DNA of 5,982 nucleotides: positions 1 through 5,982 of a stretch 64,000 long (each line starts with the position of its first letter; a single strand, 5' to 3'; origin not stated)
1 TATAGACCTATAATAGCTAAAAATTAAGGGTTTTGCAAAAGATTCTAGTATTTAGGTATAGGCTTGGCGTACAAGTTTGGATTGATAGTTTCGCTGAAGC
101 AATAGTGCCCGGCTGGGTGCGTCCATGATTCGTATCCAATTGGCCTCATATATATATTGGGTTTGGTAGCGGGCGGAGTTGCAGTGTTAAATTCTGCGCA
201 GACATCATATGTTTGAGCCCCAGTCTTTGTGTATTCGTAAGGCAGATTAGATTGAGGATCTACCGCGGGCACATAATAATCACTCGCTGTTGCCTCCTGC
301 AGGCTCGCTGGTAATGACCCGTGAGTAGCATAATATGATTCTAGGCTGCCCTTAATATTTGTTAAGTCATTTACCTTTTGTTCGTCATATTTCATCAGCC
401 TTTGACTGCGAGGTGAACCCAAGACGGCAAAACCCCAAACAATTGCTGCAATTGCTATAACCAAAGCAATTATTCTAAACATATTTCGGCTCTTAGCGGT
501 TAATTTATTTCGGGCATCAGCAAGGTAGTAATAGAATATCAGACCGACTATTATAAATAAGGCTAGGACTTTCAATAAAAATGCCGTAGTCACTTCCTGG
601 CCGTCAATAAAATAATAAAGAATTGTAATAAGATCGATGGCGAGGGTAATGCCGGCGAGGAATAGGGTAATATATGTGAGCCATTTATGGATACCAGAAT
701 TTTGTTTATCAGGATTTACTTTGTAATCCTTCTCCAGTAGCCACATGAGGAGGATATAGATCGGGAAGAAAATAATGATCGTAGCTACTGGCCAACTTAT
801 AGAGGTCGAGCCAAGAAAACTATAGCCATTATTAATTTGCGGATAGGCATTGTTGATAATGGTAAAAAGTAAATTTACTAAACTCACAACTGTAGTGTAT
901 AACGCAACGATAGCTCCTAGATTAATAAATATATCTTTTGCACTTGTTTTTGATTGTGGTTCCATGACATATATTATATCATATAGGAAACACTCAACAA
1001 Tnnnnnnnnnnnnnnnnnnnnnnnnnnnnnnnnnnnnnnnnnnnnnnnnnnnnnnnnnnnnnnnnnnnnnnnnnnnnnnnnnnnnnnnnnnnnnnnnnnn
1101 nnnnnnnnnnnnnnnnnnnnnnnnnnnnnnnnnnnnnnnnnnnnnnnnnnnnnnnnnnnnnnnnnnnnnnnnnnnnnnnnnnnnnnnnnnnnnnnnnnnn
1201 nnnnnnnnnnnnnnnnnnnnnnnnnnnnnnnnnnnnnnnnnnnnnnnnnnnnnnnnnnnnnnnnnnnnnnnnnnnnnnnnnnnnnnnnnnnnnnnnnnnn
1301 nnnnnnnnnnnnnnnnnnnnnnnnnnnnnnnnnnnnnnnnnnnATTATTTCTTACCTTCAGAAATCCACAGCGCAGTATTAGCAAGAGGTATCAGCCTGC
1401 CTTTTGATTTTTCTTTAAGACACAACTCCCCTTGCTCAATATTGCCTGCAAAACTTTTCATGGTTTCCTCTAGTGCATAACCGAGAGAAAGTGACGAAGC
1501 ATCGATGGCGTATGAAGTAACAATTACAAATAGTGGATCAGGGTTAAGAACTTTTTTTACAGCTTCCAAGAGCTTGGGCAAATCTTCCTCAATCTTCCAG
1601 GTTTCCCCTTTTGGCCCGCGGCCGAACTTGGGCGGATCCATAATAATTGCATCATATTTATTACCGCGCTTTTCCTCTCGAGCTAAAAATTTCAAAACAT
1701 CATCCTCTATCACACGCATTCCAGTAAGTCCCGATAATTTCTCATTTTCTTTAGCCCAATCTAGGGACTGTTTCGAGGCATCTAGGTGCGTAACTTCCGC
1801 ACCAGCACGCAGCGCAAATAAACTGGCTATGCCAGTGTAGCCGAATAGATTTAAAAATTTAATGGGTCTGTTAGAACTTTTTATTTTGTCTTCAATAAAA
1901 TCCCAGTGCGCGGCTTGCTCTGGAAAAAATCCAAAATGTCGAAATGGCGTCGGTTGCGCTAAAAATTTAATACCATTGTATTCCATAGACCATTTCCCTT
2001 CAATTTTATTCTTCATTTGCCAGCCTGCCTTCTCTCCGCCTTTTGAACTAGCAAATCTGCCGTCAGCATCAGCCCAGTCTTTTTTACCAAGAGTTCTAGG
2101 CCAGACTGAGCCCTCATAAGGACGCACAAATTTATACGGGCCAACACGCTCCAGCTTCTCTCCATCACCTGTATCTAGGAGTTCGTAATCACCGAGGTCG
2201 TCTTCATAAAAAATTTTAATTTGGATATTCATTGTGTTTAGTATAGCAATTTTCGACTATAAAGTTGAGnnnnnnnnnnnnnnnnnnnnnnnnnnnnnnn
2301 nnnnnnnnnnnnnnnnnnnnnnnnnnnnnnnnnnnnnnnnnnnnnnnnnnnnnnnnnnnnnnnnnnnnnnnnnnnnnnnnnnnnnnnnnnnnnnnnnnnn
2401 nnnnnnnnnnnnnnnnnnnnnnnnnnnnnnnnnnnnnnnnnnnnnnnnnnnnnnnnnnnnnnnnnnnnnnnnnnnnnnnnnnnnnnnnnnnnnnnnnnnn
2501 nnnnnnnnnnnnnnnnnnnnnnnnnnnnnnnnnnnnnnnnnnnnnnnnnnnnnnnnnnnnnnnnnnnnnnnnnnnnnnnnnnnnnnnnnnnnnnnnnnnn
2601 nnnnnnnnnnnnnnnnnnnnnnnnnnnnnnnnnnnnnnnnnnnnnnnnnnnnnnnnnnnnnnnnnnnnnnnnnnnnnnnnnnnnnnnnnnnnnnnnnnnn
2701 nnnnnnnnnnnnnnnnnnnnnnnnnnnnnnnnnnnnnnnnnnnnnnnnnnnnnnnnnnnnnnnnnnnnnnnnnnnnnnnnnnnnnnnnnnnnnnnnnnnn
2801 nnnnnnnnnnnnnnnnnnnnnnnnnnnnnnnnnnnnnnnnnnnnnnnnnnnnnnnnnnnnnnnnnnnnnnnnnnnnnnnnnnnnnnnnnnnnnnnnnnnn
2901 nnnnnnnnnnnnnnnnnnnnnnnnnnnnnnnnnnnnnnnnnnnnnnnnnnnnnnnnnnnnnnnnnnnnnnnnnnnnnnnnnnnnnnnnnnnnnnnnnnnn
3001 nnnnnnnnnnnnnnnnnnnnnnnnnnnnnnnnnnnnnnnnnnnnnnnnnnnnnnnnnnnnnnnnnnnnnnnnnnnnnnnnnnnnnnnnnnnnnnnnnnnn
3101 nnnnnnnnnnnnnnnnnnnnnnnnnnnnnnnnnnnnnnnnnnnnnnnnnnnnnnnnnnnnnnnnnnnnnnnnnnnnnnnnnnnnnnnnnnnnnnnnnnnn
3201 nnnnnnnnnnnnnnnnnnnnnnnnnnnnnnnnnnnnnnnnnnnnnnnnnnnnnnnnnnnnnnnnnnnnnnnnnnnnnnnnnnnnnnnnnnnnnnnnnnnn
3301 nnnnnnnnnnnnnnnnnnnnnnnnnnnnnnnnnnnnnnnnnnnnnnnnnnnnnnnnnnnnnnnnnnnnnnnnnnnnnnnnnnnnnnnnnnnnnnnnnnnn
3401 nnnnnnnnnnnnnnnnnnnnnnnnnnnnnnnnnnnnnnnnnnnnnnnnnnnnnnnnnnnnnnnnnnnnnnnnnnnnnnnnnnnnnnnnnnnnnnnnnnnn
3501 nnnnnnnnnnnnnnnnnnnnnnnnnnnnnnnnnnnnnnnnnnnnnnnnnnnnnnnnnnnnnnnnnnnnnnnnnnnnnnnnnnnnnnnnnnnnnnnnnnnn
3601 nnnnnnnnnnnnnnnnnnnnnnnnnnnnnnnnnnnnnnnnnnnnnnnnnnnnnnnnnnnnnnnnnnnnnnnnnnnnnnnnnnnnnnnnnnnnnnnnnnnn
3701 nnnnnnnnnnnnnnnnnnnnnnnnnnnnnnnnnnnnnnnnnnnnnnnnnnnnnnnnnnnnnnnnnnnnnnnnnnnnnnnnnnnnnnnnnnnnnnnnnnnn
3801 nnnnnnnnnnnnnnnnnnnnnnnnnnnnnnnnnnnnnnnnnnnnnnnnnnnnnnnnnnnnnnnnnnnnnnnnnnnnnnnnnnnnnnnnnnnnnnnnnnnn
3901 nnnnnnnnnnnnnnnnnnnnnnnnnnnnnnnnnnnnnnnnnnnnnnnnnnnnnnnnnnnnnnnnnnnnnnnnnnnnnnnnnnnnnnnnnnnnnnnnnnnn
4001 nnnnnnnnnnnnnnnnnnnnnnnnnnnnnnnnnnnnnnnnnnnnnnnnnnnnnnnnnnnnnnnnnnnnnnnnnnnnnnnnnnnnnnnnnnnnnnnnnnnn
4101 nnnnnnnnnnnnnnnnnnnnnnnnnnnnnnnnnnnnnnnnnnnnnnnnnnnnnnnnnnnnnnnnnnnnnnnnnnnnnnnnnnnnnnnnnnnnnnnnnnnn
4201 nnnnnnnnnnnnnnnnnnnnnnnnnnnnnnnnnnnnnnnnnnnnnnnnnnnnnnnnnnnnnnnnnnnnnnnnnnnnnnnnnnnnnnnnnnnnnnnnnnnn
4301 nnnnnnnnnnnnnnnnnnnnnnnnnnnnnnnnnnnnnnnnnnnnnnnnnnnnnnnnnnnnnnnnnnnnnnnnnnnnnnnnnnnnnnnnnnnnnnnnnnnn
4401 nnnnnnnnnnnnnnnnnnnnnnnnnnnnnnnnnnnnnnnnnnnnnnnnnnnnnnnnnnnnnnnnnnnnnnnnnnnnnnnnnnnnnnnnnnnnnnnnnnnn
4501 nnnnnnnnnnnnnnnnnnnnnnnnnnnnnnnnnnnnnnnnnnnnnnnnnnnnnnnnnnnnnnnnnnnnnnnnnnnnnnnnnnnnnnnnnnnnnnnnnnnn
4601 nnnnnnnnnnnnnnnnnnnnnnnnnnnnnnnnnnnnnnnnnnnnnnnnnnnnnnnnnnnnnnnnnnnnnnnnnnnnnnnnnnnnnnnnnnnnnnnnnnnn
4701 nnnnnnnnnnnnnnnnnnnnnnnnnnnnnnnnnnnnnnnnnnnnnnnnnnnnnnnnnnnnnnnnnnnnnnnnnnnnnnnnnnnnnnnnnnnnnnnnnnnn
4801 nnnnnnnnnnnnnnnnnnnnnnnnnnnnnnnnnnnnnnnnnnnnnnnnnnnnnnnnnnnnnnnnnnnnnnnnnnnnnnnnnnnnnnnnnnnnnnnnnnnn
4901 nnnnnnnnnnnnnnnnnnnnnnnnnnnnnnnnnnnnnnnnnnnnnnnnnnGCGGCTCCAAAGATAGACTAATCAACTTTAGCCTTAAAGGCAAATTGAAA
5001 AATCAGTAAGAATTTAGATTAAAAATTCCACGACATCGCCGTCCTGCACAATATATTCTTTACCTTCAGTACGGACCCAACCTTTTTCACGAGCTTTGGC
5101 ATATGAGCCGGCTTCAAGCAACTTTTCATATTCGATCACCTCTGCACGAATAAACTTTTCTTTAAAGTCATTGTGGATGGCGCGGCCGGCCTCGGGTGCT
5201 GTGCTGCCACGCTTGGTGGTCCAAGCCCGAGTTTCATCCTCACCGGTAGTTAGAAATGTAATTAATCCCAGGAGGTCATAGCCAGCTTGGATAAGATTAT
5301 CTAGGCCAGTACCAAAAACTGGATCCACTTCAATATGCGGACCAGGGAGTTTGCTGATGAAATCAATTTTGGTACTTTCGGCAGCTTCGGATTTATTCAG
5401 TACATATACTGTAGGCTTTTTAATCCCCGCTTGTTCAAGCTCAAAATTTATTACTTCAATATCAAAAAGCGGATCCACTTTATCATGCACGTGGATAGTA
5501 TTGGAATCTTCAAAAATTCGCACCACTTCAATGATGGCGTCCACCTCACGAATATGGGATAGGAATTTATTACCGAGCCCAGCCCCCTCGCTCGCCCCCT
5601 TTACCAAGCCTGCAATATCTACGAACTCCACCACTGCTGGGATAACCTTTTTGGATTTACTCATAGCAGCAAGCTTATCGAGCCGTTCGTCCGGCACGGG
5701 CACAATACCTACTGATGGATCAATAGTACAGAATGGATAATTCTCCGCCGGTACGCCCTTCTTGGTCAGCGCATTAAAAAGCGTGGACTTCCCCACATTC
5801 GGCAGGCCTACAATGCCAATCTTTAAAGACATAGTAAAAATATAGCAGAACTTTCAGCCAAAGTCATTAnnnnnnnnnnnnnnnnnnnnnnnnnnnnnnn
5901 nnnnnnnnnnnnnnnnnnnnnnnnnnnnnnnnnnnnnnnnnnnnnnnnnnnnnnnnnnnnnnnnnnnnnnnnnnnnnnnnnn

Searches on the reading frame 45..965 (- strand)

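Call 56: search_protein_families(library=pfam, proteins=[window:45-965:-], max_evalue=0.001)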
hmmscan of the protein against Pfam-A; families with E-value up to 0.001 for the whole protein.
window:45-965:- (306 aa): 2 families
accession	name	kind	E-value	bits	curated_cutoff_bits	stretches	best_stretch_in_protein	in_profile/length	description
PF18920.5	DUF5671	-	8.5e-21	74.7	28.4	1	12-142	2-127/132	Domain of unknown function (DUF5671)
PF01757.29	Acyl_transf_3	-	0.0005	19.7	31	1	13-183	76-233/326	Acyltransferase domain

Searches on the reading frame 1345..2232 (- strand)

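Call 56: search_protein_families(library=pfam, proteins=[window:1345-2232:-], max_evalue=0.001)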
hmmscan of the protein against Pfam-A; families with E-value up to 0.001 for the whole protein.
window:1345-2232:- (295 aa): 5 families
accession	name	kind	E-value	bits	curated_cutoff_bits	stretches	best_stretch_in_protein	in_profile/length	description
PF10672.15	Methyltrans_SAM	-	1.4e-12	47.9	27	1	53-231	55-230/286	S-adenosylmethionine-dependent methyltransferase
PF13847.12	Methyltransf_31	-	2.2e-07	31.1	27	1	141-241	25-113/145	Methyltransferase domain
PF03602.21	Cons_hypoth95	-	1.3e-05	25.4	24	1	122-201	41-122/182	Conserved hypothetical protein 95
PF05175.20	MTS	-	6.8e-05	23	23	1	140-254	51-150/170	Methyltransferase small domain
PF13649.12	Methyltransf_25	-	0.00064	20.8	27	0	133-198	8-70/97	Methyltransferase domain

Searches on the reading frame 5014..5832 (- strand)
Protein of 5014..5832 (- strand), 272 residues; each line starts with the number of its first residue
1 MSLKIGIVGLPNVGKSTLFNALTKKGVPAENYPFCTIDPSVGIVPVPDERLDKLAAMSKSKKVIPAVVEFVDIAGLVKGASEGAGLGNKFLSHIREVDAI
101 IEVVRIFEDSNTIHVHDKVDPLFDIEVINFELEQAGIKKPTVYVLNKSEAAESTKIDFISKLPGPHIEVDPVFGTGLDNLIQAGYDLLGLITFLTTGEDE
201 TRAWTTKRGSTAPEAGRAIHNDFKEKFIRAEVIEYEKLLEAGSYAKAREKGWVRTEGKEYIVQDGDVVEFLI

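Call 56: search_protein_families(library=pfam, proteins=[window:5014-5832:-], max_evalue=0.001)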
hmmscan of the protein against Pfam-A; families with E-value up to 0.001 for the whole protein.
window:5014-5832:- (272 aa): 3 families
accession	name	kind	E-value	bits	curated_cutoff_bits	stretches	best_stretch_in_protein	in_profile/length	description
PF06071.19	YchF-GTPase_C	-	6.5e-33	113.2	27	1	190-271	1-82/84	Protein of unknown function (DUF933)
PF01926.29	MMR_HSR1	-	6.5e-23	81.4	21.9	1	4-147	1-113/113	50S ribosome-binding GTPase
PF02421.24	FeoB_N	-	1.5e-08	34.7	27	1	4-45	2-43/156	Ferrous iron transport protein B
